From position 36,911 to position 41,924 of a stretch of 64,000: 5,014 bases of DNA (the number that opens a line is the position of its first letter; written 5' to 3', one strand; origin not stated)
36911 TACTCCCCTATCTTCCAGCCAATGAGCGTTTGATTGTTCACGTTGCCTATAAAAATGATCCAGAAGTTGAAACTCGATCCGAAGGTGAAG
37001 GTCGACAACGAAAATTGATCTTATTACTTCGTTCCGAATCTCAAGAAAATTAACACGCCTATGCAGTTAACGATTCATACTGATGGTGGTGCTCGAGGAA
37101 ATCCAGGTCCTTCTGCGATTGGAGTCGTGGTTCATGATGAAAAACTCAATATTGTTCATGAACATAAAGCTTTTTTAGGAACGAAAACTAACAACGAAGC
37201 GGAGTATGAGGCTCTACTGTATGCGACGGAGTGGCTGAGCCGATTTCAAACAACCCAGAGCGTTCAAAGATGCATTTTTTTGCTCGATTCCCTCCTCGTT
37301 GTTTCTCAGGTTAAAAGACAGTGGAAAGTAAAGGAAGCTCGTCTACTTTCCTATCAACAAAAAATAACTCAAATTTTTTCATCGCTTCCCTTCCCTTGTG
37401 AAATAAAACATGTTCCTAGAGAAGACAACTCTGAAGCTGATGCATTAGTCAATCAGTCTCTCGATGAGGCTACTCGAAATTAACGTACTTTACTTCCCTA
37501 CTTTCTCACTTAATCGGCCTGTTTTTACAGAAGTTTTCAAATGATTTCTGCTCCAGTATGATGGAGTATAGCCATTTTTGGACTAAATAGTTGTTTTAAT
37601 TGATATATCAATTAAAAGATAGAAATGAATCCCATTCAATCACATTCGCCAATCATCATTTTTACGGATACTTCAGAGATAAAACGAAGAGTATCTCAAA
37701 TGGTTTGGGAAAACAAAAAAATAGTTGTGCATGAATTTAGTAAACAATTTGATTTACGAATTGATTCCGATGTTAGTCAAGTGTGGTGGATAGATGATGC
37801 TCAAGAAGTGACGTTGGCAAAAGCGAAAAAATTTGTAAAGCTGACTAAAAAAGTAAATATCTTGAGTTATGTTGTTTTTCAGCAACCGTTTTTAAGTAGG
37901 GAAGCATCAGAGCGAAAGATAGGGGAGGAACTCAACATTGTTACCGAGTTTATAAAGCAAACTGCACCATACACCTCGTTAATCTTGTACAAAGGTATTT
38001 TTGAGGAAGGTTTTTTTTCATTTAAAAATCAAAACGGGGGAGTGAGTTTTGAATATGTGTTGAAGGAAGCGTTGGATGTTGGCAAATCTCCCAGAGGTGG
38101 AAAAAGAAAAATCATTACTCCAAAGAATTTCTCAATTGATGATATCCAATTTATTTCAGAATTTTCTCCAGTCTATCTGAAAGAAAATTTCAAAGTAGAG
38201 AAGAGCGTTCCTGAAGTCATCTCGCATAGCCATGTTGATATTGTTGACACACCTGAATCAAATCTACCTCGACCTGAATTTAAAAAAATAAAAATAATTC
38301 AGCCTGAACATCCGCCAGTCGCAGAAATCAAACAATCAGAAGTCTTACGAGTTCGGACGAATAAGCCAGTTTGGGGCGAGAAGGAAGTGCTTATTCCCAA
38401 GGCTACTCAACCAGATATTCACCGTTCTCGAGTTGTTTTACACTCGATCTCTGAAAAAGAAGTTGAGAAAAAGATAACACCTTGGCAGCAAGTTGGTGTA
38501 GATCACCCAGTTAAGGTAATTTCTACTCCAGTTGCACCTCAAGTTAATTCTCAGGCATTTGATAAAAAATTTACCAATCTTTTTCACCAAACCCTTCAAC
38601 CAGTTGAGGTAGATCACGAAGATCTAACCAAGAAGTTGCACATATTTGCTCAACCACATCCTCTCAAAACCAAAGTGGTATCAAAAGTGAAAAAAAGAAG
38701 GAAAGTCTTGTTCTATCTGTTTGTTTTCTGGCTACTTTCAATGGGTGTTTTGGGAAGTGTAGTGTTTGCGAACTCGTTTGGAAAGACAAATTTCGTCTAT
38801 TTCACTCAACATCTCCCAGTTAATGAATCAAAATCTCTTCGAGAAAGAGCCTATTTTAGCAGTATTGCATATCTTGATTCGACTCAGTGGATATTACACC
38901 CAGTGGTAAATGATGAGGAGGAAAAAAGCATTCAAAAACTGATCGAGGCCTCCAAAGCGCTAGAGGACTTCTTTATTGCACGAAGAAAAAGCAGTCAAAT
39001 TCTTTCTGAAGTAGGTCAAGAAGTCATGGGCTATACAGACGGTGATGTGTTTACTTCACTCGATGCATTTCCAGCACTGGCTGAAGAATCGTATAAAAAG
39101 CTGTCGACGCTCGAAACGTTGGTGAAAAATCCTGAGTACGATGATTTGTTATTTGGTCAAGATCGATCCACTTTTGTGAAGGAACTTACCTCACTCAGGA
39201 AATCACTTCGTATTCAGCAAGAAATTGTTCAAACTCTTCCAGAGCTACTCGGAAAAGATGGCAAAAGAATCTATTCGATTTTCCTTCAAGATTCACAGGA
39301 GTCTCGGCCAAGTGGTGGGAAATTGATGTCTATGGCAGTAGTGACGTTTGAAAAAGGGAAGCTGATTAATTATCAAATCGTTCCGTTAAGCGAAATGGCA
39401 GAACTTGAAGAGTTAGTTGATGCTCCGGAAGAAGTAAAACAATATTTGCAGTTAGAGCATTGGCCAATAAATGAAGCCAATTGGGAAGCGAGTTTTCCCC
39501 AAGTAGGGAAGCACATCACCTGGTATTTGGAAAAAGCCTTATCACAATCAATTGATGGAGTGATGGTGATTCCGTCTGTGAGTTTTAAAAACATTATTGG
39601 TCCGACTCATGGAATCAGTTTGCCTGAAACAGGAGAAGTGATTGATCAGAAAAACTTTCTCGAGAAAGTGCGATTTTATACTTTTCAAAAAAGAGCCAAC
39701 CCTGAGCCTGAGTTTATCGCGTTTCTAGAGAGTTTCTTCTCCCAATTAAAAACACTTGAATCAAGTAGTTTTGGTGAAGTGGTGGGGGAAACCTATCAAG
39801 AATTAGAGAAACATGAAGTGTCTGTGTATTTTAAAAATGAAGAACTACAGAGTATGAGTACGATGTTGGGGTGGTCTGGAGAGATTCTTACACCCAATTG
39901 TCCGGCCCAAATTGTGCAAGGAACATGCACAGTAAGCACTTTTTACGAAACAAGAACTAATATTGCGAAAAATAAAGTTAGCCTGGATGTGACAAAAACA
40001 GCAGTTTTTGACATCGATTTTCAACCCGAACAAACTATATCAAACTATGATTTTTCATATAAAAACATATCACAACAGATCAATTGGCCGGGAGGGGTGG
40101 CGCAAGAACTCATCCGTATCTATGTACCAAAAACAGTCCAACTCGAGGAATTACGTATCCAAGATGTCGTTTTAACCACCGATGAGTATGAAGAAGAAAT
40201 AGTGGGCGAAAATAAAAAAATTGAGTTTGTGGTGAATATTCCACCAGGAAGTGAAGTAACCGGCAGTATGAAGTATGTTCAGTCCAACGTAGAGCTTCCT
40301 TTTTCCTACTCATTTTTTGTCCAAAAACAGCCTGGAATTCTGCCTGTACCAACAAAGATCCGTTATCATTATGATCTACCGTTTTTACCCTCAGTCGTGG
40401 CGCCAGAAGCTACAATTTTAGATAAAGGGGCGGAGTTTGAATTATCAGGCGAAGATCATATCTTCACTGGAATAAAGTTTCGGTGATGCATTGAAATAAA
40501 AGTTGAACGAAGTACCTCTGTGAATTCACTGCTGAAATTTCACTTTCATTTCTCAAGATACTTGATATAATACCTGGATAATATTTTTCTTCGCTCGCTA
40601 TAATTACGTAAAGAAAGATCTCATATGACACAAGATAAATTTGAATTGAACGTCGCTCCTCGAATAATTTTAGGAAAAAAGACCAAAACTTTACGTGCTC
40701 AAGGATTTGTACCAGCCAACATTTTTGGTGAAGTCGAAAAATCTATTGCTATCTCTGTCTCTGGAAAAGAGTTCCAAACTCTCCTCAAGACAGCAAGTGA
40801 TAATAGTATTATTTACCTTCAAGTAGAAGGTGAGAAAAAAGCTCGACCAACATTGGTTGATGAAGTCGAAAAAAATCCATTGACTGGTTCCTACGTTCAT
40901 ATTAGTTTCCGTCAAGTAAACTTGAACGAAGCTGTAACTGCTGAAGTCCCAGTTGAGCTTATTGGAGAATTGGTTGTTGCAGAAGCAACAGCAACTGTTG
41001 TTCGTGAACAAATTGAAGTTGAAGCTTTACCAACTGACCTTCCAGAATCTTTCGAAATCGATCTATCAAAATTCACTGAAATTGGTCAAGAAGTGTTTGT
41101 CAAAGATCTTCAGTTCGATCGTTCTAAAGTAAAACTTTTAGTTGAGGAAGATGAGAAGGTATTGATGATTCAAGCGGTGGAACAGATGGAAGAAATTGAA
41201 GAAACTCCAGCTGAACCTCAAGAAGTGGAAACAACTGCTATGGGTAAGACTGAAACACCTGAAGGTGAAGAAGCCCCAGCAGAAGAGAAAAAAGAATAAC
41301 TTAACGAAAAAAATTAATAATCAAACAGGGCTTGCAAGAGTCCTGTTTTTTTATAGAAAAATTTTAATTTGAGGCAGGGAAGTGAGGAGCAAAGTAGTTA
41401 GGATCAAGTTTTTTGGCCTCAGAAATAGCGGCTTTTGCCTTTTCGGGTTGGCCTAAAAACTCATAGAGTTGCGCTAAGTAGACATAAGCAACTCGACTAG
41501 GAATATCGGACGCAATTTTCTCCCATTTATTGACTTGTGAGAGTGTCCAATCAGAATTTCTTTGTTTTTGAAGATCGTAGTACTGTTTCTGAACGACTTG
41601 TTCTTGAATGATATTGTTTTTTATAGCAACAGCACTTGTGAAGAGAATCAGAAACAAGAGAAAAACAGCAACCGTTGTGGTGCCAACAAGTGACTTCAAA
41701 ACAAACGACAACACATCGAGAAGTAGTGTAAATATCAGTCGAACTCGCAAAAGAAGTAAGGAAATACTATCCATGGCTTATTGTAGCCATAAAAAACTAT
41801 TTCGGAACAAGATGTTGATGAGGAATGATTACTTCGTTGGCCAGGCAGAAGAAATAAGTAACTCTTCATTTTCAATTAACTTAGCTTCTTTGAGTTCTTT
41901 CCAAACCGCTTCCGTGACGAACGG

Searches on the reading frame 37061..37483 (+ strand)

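Call 7: search_protein_families(library=pfam, proteins=[window:37061-37483:+], max_evalue=0.001)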
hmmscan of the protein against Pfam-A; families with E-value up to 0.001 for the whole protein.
window:37061-37483:+ (140 aa): 2 families
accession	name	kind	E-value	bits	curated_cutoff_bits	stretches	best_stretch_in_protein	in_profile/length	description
PF13456.12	RVT_3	-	7.1e-15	55.5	21.6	1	7-132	2-122/123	Reverse transcriptase-like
PF00075.30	RNase_H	-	5.8e-10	39.9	25.8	1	2-133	3-139/141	RNase H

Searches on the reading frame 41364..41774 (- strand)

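Call 7: search_protein_families(library=pfam, proteins=[window:41364-41774:-], max_evalue=0.001)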
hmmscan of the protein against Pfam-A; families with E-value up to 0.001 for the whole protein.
window:41364-41774:- (136 aa): 4 families
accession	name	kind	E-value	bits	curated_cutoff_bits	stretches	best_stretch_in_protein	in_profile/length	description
PF07719.23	TPR_2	-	2e-05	24.8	27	1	96-127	3-34/34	Tetratricopeptide repeat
PF13181.12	TPR_8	-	2.2e-05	24.7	25.7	1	96-127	3-34/34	Tetratricopeptide repeat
PF00515.34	TPR_1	-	2.8e-05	24.2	27.8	1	96-127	3-34/34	Tetratricopeptide repeat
PF13428.12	TPR_14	-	0.00033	21.5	23.5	1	96-128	3-35/44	Tetratricopeptide repeat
